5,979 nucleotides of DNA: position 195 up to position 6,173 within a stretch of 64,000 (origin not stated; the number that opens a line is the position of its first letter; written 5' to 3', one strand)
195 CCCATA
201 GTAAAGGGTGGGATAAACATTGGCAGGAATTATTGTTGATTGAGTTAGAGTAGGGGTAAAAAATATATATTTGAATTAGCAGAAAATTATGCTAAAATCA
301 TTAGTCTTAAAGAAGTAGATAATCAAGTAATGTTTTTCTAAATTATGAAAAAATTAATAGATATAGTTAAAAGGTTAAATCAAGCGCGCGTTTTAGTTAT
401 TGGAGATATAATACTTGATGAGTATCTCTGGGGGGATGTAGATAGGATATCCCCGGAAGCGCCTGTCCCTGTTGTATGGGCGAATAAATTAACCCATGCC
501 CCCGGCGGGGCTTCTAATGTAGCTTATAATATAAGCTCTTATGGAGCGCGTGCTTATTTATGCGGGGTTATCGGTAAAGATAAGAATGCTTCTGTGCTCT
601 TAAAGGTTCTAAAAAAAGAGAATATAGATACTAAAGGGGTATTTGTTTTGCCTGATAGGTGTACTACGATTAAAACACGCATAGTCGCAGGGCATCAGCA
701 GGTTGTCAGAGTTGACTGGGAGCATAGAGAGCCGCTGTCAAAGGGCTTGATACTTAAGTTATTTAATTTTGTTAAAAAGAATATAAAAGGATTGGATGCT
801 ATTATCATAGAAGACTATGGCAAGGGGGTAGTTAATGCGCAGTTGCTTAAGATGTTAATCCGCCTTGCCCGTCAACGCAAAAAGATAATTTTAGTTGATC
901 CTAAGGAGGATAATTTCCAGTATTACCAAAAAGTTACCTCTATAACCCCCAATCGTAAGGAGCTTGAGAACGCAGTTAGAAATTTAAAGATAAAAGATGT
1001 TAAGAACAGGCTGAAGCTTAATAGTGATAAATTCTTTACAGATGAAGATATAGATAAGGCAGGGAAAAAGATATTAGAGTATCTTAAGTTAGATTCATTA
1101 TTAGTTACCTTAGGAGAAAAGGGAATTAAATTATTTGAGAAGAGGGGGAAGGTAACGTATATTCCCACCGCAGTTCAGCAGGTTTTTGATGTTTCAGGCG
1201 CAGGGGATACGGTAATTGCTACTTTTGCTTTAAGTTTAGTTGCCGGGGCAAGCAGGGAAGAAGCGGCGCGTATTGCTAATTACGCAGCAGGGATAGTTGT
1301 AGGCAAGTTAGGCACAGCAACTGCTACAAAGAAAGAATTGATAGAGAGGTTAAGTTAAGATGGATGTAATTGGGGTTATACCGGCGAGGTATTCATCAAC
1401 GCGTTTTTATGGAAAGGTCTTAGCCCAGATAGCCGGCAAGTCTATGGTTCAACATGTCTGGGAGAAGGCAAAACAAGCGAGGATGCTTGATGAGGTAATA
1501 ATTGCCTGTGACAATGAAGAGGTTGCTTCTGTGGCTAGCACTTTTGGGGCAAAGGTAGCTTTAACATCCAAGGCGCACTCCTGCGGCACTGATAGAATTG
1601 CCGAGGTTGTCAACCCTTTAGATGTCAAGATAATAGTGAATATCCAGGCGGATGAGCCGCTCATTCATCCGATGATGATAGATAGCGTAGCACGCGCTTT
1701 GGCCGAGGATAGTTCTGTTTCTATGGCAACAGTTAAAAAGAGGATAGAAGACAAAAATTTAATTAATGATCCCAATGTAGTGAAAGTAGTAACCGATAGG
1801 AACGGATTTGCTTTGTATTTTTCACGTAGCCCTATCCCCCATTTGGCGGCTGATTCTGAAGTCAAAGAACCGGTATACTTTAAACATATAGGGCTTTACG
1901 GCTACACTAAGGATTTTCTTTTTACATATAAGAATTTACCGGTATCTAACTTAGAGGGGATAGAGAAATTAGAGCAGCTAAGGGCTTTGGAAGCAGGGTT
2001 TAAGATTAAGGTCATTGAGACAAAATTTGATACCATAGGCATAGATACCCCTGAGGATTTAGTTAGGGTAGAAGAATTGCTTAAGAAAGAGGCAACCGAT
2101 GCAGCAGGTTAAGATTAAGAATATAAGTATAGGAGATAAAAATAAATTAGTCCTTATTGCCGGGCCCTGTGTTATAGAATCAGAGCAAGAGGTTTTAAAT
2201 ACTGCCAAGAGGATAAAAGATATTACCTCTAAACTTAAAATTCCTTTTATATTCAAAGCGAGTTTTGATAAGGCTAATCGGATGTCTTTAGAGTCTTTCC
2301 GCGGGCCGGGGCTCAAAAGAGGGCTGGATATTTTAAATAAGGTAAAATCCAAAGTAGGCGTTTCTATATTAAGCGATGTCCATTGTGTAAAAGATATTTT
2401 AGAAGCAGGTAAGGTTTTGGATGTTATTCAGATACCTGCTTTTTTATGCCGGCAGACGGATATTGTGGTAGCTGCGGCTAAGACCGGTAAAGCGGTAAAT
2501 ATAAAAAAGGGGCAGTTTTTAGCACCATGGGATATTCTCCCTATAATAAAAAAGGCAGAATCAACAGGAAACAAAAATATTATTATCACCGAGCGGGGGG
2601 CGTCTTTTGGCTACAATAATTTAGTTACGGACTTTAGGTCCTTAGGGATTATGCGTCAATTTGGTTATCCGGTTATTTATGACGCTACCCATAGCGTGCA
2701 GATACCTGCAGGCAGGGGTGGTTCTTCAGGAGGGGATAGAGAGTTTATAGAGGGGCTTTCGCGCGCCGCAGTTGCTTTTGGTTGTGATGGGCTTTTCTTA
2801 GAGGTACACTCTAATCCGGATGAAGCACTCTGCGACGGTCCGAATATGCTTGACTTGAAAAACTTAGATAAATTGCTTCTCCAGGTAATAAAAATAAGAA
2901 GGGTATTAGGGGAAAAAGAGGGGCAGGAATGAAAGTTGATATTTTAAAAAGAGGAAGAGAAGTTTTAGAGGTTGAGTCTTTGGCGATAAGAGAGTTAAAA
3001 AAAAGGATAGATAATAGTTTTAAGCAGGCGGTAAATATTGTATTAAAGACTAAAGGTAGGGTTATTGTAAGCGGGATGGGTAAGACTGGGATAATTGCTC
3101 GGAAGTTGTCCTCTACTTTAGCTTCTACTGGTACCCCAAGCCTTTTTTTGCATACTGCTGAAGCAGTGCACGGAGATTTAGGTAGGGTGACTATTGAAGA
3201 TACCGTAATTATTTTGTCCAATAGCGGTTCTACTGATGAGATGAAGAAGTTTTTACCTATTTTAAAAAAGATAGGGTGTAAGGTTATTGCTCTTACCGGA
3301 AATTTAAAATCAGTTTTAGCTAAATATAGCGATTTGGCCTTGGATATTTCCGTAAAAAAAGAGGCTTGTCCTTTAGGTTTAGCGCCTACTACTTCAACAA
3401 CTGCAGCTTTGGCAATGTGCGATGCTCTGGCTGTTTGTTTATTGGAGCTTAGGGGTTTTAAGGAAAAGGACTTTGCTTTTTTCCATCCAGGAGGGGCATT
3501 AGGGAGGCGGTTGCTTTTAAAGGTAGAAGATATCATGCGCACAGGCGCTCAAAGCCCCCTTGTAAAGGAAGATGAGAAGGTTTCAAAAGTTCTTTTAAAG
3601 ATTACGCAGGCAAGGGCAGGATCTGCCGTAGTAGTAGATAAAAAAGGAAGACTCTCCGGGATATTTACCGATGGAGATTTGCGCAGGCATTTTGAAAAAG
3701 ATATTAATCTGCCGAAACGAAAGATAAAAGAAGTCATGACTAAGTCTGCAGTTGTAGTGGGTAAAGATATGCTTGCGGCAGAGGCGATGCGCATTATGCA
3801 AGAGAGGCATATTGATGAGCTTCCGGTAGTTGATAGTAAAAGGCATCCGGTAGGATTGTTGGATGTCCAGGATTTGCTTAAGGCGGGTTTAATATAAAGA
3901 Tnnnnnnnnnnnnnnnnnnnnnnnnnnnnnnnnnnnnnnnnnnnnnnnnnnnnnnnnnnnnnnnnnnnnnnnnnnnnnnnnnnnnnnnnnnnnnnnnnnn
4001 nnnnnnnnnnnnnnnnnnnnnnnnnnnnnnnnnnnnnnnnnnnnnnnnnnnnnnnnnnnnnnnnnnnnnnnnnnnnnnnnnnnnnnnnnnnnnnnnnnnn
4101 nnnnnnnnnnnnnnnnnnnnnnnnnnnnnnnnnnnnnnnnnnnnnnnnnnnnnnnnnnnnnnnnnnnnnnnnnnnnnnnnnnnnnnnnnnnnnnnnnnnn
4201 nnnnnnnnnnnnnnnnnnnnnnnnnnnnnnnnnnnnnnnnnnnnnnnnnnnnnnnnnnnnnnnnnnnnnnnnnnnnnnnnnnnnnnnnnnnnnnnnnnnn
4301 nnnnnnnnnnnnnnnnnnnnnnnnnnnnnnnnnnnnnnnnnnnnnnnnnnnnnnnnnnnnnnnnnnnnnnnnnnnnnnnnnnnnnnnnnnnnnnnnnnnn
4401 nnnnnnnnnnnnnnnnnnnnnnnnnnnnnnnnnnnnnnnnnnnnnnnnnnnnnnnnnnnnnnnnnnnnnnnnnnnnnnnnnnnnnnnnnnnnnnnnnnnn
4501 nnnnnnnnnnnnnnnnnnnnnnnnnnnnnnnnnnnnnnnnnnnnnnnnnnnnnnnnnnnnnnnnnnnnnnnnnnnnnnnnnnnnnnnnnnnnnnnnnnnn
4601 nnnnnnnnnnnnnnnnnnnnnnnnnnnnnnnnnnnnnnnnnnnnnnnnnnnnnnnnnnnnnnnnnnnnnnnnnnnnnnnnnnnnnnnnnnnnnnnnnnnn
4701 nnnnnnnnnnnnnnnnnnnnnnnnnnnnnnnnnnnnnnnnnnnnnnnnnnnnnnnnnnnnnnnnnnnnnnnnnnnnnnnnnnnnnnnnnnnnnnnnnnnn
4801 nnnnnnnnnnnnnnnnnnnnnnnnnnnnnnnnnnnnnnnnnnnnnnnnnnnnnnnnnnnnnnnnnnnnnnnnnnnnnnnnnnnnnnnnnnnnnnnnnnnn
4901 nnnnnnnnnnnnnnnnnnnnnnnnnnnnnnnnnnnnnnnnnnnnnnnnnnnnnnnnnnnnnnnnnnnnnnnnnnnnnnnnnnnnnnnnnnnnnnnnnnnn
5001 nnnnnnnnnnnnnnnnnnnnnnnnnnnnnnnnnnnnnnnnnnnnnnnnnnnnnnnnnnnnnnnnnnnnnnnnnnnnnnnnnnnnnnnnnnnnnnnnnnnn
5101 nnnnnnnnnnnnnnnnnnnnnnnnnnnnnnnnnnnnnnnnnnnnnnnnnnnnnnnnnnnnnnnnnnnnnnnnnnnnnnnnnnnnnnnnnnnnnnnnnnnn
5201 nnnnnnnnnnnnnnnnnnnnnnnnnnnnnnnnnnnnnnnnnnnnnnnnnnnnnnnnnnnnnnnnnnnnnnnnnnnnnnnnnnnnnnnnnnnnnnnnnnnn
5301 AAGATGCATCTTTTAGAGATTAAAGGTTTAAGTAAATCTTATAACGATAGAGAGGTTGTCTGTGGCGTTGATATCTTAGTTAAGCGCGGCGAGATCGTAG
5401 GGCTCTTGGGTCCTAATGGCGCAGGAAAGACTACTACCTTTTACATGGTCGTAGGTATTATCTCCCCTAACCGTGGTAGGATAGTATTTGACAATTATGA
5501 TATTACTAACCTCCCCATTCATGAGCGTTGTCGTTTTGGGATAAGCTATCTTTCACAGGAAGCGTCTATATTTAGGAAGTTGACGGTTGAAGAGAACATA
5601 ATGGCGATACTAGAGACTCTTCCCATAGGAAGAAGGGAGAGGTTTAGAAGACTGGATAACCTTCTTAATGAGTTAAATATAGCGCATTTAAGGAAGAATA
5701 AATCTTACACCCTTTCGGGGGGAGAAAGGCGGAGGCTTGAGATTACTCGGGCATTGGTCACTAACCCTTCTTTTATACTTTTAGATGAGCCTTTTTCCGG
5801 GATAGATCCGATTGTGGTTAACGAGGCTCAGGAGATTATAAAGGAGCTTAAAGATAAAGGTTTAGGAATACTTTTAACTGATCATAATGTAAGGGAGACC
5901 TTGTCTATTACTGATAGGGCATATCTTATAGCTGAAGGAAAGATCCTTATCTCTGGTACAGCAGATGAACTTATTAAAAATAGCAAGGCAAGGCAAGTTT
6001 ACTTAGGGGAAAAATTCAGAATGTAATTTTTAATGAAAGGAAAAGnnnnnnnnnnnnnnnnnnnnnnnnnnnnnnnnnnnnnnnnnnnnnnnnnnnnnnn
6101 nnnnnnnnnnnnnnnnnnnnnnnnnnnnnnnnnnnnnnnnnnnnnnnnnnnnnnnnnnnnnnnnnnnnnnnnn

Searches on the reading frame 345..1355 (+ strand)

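Call 20: search_protein_families(library=pfam, proteins=[window:345-1355:+], max_evalue=0.00001)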
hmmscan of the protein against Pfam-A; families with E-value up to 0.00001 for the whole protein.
window:345-1355:+ (337 aa): 1 family
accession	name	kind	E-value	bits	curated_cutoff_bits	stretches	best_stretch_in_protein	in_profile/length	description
PF00294.29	PfkB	-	7e-43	147.5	25.8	1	14-328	2-299/302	pfkB family carbohydrate kinase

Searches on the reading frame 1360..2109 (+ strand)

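Call 20: search_protein_families(library=pfam, proteins=[window:1360-2109:+], max_evalue=0.00001)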
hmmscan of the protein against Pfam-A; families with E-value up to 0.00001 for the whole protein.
window:1360-2109:+ (250 aa): 2 families
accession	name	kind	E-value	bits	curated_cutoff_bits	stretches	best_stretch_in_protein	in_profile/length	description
PF02348.25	CTP_transf_3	-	2.4e-55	188.1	22.6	1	4-216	1-217/217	Cytidylyltransferase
PF12804.13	NTP_transf_3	-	1.6e-09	38.6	27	1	14-164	10-143/160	MobA-like NTP transferase domain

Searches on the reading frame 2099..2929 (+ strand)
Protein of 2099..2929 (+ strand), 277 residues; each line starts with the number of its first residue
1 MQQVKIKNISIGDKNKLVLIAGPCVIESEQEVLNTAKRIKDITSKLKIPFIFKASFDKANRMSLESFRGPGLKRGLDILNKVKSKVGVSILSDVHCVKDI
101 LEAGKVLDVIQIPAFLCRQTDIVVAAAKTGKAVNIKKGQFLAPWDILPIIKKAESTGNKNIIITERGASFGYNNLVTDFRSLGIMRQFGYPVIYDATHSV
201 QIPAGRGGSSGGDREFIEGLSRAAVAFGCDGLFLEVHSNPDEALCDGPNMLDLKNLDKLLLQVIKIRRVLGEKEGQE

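Call 20: search_protein_families(library=pfam, proteins=[window:2099-2929:+], max_evalue=0.00001)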
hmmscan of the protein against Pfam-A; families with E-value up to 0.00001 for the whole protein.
window:2099-2929:+ (277 aa): 1 family
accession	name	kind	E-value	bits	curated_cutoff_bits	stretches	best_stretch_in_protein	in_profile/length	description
PF00793.26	DAHP_synth_1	-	4.7e-72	242.6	25.5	1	4-265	4-263/270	DAHP synthetase I family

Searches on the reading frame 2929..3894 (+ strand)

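Call 20: search_protein_families(library=pfam, proteins=[window:2929-3894:+], max_evalue=0.00001)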
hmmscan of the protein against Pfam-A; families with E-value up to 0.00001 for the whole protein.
window:2929-3894:+ (322 aa): 2 families
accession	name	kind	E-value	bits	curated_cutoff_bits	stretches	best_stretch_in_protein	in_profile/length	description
PF01380.27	SIS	-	1.4e-24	86.8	25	1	40-169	3-130/131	SIS domain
PF00571.33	CBS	-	3.9e-21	75.6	24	2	266-319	1-54/57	CBS domain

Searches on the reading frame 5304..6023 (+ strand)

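Call 20: search_protein_families(library=pfam, proteins=[window:5304-6023:+], max_evalue=0.00001)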
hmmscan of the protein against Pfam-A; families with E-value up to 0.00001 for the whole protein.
window:5304-6023:+ (240 aa): 1 family
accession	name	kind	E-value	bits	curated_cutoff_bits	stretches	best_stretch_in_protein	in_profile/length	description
PF00005.33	ABC_tran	-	6e-34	118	25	1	22-164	4-136/137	ABC transporter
